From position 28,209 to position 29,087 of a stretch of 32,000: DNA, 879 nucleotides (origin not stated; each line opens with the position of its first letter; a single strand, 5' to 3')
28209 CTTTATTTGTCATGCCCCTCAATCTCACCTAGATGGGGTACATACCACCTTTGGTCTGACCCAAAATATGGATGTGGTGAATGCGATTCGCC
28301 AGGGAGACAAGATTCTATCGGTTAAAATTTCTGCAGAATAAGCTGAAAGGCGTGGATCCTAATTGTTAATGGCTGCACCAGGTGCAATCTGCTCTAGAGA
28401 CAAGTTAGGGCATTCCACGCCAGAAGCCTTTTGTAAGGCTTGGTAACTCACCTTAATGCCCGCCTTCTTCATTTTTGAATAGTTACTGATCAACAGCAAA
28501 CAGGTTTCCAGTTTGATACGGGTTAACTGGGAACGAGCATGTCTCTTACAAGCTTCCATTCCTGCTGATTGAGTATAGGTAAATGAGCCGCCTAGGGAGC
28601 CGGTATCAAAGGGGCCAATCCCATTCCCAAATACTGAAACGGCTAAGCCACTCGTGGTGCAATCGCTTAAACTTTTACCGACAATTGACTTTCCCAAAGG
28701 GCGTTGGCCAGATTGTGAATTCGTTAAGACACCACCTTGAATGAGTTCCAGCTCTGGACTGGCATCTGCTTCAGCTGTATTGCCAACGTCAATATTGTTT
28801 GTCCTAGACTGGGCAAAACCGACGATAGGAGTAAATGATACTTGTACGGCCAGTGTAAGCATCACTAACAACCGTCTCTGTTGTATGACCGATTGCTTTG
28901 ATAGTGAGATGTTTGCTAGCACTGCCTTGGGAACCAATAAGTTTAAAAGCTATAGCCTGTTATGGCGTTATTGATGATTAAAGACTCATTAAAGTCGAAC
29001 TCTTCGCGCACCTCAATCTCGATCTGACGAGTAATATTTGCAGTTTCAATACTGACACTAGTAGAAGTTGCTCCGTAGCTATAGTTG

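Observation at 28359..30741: Duplicated two-gene cassette (A1-B1-A2-B2) encoding secreted proteins I cannot place in any family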

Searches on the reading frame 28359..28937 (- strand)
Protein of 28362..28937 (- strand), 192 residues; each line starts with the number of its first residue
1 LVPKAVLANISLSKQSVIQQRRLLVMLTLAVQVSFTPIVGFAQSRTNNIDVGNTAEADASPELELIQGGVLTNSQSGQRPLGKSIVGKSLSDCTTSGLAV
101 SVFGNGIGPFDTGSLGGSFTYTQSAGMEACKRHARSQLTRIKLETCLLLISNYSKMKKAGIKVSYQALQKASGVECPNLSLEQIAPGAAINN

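Call 5: search_protein_families(library=pfam, max_evalue=1, proteins=[window:28362-28937:-])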
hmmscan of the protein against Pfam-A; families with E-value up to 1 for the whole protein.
seq(192 aa): 0 families

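Call 6: search_protein_families(library=ncbifam, max_evalue=1, proteins=[window:28362-28937:-])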
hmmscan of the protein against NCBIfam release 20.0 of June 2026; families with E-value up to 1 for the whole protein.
seq(192 aa): 0 families

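Call 27: find_related_loci(query=A2, collection=genome_contigs, flank=6000)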
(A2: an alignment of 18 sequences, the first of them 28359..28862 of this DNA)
Query A2 (167 aa) in genome_contigs; peptide patterns used: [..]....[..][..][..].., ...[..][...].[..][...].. (x = any residue, [..] = any of these).
279 stretches matched a pattern; 20 encode a relative of the query (tblastn E <= 1e-3); 20 distinct loci.
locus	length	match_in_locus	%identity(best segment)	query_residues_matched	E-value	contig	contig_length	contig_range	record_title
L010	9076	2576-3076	87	1-167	8e-95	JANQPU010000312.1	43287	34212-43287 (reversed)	MAG: Acaryochloris sp. IP29b_bin.176 k99_1620916, whole genome shotgun sequence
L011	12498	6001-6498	84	1-167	4e-92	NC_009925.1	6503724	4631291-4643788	Acaryochloris marina MBIC11017, complete sequence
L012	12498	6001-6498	81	1-167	1e-89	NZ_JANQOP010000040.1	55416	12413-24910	MAG: Acaryochloris sp. IP29b_bin.137 k99_3231052, whole genome shotgun sequence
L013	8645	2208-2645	57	17-164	3e-55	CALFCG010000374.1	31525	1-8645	MAG: uncultured cyanobacterium isolate R2_Bin_METABAT__82_1 genome assembly, contig: c_000001196312, whole genome shotgu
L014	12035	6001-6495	65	1-167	9e-67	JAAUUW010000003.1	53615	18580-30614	MAG: Acaryochloridaceae cyanobacterium SU_2_1 NODE_49_length_53615_cov_2.510451, whole genome shotgun sequence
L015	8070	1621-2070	54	8-158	1e-52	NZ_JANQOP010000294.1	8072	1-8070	MAG: Acaryochloris sp. IP29b_bin.137 k99_3894875, whole genome shotgun sequence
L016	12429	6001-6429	57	16-158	4e-52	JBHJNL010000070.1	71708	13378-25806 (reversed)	MAG: Thermosynechococcaceae cyanobacterium isolate al_S4C752_1 S4Ck119_71296, whole genome shotgun sequence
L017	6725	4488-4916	56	16-158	1e-51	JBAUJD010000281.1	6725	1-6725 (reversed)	MAG: Thermosynechococcaceae cyanobacterium isolate MFD12179_ilm_asm_bin10 k127_47596, whole genome shotgun sequence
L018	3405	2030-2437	55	21-156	9e-52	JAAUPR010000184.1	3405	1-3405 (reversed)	MAG: Limnothrix sp. RL_2_0 NODE_10767_length_3405_cov_1.614704, whole genome shotgun sequence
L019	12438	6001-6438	56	12-158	5e-51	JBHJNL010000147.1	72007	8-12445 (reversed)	MAG: Thermosynechococcaceae cyanobacterium isolate al_S4C752_1 S4Ck119_706201, whole genome shotgun sequence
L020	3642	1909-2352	54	12-160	5e-51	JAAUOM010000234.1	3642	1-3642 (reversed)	MAG: Acaryochloris sp. CRU_2_0 NODE_10156_length_3642_cov_1.00057, whole genome shotgun sequence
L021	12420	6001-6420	54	21-160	9e-51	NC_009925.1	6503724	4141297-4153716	Acaryochloris marina MBIC11017, complete sequence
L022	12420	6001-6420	53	21-160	1e-49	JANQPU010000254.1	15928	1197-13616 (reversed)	MAG: Acaryochloris sp. IP29b_bin.176 k99_596060, whole genome shotgun sequence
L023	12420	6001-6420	53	16-159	6e-48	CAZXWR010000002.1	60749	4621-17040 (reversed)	MAG TPA_asm: uncultured bacterium isolate SRP072547_co1_397 genome assembly, contig: NODE_420_length_60749_cov_11.923287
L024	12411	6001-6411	58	21-157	5e-55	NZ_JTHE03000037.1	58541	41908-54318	Lyngbya confervoides BDU141951 NODE_186_length_58541_cov_193.512213, whole genome shotgun sequence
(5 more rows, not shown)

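Call 28: search_protein_representatives(alignment_id=A2)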
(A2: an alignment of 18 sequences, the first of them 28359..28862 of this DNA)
Query: 18 sequences, 202 profile positions. Proteins with E-value up to 0.001 (for the whole library): 19; up to 1e-10: 7; up to 1e-30: 4. The best 19 are listed.
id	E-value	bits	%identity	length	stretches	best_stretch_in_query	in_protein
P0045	3.6e-86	304.0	-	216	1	1-202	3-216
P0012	4.6e-82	290.6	-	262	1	4-189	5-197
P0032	7.8e-82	289.8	-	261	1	15-198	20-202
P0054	8.9e-67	240.7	-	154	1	20-171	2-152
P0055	5.5e-22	94.4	-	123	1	1-79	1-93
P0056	4.5e-16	75.1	-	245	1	11-173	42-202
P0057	9.9e-14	67.5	-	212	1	27-201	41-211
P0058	1.7e-10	56.9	-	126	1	134-198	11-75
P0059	4.2e-08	49.1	-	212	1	26-134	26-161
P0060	2.1e-07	46.8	-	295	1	2-187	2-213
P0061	6.4e-07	45.2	-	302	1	9-164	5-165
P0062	8.7e-07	44.8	-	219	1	13-167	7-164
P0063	9.8e-07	44.6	-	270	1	26-157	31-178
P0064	9.9e-07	44.6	-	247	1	26-154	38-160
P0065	1.7e-05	40.6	-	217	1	26-174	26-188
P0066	2.1e-05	40.3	-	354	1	8-197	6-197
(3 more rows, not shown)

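Call 30: search_protein_families(library=pfam, max_evalue=1, proteins=[P0056, P0057, P0059, P0060, P0061, P0062, P0063, P0064, P0065, P0066])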
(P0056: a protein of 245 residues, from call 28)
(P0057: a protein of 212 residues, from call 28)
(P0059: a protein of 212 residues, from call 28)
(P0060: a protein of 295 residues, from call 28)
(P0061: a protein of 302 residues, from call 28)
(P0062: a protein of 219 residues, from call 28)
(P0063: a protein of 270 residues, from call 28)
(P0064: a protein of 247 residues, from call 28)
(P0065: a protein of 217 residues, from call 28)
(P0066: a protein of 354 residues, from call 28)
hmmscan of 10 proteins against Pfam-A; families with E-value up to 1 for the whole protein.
P0056 (245 aa): 0 families

P0057 (212 aa): 0 families

P0059 (212 aa): 0 families

P0060 (295 aa): 0 families

P0061 (302 aa): 2 families
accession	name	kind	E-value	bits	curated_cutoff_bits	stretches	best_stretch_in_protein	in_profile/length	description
PF10056.14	DUF2293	-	0.056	14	25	1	208-257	7-56/85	Uncharacterized conserved protein (DUF2293)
PF20130.4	DUF6520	-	0.28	12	25.4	1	10-40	11-39/83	Family of unknown function (DUF6520)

P0062 (219 aa): 0 families

P0063 (270 aa): 0 families

P0064 (247 aa): 0 families

P0065 (217 aa): 0 families

P0066 (354 aa): 0 families

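Call 31: search_protein_families(library=ncbifam, max_evalue=1, proteins=[P0056, P0057, P0059, P0060, P0061, P0062, P0063, P0064, P0065, P0066])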
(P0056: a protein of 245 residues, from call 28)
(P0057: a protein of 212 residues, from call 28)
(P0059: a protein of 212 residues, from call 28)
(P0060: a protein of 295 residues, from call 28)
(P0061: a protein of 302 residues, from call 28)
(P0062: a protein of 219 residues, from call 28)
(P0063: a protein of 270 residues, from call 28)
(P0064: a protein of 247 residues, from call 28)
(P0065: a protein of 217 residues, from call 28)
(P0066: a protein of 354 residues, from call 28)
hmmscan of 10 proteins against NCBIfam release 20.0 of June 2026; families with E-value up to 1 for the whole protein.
P0056 (245 aa): 0 families

P0057 (212 aa): 1 family
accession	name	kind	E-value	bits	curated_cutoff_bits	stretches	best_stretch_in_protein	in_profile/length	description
NF053706.1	PrRKinActvMcsABac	equivalog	0.032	14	210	1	57-113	45-102/182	protein-arginine kinase activator protein McsA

P0059 (212 aa): 0 families

P0060 (295 aa): 0 families

P0061 (302 aa): 1 family
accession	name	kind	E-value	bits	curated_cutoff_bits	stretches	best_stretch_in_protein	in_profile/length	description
NF041742.1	WGxxGxxG_fam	subfamily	0.14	12.8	35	1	1-48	1-39/69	WGxxGxxG family protein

P0062 (219 aa): 2 families
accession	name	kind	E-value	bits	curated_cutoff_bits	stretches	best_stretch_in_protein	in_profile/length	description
NF041742.1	WGxxGxxG_fam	subfamily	0.075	13.6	35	1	1-43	1-44/69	WGxxGxxG family protein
TIGR03593.1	yidC_nterm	equivalog_domain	0.1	12.1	58.25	1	3-57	2-63/363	membrane protein insertase YidC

P0063 (270 aa): 0 families

P0064 (247 aa): 1 family
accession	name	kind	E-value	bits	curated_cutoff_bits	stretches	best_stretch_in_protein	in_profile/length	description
NF052423.1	lpg1689_fam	equivalog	0.21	11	150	1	72-115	61-104/184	lpg1689 family Dot/Icm T4SS effector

P0065 (217 aa): 0 families

P0066 (354 aa): 1 family
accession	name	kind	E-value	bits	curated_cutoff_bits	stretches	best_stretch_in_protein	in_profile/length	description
NF040922.1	flgE_Caulobact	equivalog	0.004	16.2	750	1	10-98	4-92/505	flagellar hook protein FlgE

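Call 43: search_solved_structures(query=A2, max_evalue=10)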
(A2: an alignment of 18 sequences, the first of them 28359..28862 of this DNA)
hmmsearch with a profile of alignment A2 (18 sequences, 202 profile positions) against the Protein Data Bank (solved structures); distinct sequences matched with E-value up to 10: 0.

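Call 51: list_cluster_members(proteins=[L011:4092-4484:+, L011:4553-5275:+, L011:5532-5918:+, L021:5382-5828:+, L021:5917-6657:+, L021:6880-7254:+, L021:7412-7699:+])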
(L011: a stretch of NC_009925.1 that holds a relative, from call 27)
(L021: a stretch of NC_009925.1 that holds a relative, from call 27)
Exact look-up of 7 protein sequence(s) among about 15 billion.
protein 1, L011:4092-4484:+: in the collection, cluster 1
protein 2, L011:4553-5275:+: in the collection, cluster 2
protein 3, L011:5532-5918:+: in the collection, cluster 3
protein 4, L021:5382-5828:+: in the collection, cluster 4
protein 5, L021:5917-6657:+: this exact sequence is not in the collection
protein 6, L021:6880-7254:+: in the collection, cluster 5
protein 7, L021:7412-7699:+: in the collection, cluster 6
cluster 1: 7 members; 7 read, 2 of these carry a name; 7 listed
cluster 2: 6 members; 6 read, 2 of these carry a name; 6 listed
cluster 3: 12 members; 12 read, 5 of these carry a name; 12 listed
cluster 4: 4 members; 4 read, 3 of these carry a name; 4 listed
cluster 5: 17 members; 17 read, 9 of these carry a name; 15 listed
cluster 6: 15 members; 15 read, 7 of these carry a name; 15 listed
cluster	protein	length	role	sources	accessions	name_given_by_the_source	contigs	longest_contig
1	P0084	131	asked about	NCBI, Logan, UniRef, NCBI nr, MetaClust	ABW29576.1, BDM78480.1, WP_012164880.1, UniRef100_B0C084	hypothetical protein [Acaryochloris marina] | Uncharacterized protein n=1 Tax=Acaryochloris marina (strain MBIC 11017) TaxID=329726 ... | 329726.AM1_4602 "" ""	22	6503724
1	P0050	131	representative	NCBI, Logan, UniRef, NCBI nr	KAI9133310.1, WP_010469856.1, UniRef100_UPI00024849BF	hypothetical protein [Acaryochloris sp. CCMEE 5410] | hypothetical protein n=1 Tax=Acaryochloris sp. CCMEE 5410 TaxID=310037 RepID=UPI00024849BF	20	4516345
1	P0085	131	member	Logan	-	-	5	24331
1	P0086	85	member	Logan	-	-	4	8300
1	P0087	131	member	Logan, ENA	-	-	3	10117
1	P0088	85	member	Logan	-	-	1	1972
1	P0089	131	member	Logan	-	-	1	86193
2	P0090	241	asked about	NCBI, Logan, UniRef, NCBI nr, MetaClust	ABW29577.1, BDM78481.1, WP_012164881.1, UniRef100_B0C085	hypothetical protein [Acaryochloris marina] | Uncharacterized protein n=1 Tax=Acaryochloris marina (strain MBIC 11017) TaxID=329726 ... | 329726.AM1_4603 "" ""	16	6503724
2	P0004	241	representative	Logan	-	-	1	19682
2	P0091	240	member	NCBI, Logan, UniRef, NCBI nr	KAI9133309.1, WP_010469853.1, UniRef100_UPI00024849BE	hypothetical protein [Acaryochloris sp. CCMEE 5410] | hypothetical protein n=1 Tax=Acaryochloris sp. CCMEE 5410 TaxID=310037 RepID=UPI00024849BE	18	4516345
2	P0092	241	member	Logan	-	-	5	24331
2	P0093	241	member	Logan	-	-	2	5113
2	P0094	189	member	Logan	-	-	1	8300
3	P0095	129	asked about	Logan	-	-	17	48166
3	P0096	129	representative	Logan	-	-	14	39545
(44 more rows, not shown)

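Call 57: find_encoding_contigs(protein=P0060, flank=6000, max_places=3)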
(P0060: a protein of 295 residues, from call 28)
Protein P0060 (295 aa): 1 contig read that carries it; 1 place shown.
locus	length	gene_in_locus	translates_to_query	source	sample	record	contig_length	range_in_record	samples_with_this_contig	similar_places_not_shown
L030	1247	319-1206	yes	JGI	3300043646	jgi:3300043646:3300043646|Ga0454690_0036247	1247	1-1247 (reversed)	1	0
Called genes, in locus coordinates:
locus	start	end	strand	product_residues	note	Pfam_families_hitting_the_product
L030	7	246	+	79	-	-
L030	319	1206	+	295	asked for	-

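Call 58: find_encoding_contigs(protein=P0056, flank=6000, max_places=3)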
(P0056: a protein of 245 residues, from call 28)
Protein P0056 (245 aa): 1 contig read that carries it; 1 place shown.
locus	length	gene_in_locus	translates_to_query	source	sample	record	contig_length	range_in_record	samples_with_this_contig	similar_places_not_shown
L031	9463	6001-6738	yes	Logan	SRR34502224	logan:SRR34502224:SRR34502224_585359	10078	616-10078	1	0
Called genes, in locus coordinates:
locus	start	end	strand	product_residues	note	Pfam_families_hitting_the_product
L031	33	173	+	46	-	-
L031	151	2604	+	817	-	PF19263:DUF5906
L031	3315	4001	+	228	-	PF04383:KilA-N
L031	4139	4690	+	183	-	-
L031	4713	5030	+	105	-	-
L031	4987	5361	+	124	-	-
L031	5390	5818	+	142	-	-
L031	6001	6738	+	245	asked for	-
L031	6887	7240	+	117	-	-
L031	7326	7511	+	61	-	-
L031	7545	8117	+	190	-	-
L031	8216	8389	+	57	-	-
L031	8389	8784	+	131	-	-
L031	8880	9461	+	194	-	?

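Call 61: find_encoding_contigs(protein=P0065, flank=5000, max_places=2)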
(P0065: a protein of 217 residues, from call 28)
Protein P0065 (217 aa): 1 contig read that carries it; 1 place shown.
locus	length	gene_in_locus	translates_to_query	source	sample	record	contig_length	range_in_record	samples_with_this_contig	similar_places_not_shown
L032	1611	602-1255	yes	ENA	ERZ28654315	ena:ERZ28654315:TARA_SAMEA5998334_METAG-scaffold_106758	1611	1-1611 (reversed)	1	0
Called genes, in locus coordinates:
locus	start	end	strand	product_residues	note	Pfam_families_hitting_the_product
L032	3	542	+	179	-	?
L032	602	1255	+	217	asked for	-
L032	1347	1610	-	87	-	?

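Call 62: find_encoding_contigs(protein=P0063, flank=5000, max_places=2)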
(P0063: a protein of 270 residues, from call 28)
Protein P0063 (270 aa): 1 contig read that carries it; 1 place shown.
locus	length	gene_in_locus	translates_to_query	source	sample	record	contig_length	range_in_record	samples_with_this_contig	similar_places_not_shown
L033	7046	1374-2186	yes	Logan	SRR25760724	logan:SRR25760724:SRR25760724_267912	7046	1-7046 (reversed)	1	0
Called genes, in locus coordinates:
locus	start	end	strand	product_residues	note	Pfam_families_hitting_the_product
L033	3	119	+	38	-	?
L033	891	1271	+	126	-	-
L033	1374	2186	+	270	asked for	-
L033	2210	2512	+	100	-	-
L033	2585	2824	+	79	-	-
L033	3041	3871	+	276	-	-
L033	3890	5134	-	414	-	PF12323:HTH_OrfB_IS605, PF01385:OrfB_IS605, PF07282:Cas12f1-like_TNB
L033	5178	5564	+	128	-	-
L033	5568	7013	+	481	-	-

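Call 63: find_encoding_contigs(protein=P0066, flank=5000, max_places=2)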
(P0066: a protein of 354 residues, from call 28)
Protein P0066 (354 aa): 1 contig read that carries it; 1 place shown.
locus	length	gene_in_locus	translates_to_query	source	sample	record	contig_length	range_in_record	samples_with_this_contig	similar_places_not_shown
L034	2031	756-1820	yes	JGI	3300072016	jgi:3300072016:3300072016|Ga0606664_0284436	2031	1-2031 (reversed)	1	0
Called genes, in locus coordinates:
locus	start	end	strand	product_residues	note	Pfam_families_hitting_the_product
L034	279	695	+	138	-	-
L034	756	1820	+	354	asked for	-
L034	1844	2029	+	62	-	?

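Call 67: find_related_loci(query=A2, collection=viral_contigs, flank=6000)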
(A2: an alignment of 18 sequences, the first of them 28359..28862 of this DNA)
Query A2 (167 aa) in viral_contigs; peptide patterns used: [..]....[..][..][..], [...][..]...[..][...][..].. (x = any residue, [..] = any of these).
114 stretches matched a pattern, but none encodes a relative of the query by tblastn (E <= 1e-3).

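Call 72: find_related_loci(query=A6, collection=metagenome_contigs, flank=8000)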
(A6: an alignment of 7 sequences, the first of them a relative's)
Query A6 (295 aa) in metagenome_contigs; peptide patterns used: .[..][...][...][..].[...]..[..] (x = any residue, [..] = any of these).
62 stretches matched a pattern; 22 encode a relative of the query (tblastn E <= 1e-3); 22 distinct loci.
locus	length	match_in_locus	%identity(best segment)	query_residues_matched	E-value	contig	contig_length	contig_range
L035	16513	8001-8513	42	56-236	3e-40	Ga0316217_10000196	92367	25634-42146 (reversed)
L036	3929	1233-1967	35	42-279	2e-38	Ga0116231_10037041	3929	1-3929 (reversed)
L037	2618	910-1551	33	62-284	3e-32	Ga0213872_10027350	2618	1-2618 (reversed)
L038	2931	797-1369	33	7-205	7e-25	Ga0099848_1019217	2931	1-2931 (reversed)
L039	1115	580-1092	34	7-186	1e-24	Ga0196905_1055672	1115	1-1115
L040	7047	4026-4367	38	65-185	8e-23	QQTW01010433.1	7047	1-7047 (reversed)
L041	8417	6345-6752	33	53-189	9e-21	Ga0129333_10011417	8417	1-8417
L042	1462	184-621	35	41-185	7e-20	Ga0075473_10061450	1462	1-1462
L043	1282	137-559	34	45-183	9e-20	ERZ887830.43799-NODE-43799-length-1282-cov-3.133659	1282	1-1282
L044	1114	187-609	34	45-183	1e-19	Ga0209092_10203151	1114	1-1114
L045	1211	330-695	33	65-186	2e-19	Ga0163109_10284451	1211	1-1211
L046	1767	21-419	35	53-185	4e-19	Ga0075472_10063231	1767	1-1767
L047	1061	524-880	34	65-183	2e-19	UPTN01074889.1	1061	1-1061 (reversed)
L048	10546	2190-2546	33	65-183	2e-18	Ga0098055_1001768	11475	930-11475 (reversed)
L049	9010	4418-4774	33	65-183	1e-18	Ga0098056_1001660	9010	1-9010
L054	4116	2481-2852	38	65-185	1e-17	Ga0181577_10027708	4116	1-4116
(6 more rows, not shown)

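Call 77: search_protein_families(library=phrogs, max_evalue=0.01, proteins=[window:28362-28937:-, L048:1405-1971:+, L048:2028-2684:+, L054:1694-2254:+, L054:2280-2924:+])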
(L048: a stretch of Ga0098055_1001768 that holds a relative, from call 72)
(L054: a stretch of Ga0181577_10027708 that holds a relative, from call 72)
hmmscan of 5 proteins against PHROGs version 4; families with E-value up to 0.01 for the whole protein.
window:28362-28937:- (192 aa): 0 families

L048:1405-1971:+ (189 aa): 1 family
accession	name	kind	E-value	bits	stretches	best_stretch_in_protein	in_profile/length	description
phrog_28091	-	unknown function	9.5e-07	30.1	2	12-69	6-63/101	-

L048:2028-2684:+ (219 aa): 2 families
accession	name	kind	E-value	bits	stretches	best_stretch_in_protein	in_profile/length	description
phrog_1755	-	unknown function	1.2e-22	81.3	1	51-181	8-172/214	-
phrog_848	-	unknown function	3.9e-07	30.5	1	106-190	172-262/292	-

L054:1694-2254:+ (187 aa): 0 families

L054:2280-2924:+ (215 aa): 2 families
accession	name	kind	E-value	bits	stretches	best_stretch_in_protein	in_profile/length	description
phrog_1755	-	unknown function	2.8e-12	47.5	1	51-193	4-168/214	-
phrog_848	-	unknown function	0.0014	18.9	1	120-197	170-253/292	-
